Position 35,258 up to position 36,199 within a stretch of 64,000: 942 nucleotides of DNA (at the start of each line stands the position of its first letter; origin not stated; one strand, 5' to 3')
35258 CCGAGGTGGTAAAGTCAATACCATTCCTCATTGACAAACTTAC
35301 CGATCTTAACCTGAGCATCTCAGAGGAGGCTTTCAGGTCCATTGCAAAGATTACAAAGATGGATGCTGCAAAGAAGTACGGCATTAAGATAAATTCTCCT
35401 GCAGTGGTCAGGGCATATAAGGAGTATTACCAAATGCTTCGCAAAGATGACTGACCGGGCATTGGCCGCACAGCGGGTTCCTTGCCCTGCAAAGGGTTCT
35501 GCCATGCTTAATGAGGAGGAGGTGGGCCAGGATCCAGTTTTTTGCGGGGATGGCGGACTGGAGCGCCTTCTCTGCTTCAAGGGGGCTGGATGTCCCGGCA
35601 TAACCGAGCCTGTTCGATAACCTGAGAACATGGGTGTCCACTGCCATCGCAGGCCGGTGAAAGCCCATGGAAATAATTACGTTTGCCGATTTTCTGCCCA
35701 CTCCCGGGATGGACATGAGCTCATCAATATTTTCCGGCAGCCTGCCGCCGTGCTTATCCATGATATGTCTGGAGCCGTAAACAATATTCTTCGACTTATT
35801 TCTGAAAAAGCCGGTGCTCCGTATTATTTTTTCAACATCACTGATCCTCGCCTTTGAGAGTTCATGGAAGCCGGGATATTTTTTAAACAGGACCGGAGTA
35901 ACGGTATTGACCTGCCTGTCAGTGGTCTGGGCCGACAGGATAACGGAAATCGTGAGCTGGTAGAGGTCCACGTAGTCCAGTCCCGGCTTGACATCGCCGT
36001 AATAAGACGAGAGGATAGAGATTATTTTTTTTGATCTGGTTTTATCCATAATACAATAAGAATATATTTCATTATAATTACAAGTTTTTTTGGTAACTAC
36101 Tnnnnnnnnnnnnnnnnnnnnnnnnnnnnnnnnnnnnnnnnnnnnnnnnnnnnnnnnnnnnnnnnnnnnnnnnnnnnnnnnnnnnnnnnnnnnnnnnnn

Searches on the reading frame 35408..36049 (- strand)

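Call 58: search_protein_families(library=pfam, proteins=[window:35408-36049:-], max_evalue=0.001)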
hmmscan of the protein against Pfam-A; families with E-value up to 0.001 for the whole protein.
window:35408-36049:- (213 aa): 3 families
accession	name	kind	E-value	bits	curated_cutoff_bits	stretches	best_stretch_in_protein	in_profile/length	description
PF00730.31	HhH-GPD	-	1.1e-20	74.4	26.2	1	34-168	1-107/108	HhH-GPD superfamily base excision DNA repair protein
PF00633.29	HHH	-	9.6e-08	32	24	1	100-127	2-29/30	Helix-hairpin-helix motif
PF10576.14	EndIII_4Fe-2S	-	2.5e-06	28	20.5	1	187-203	1-17/17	Iron-sulfur binding domain of endonuclease III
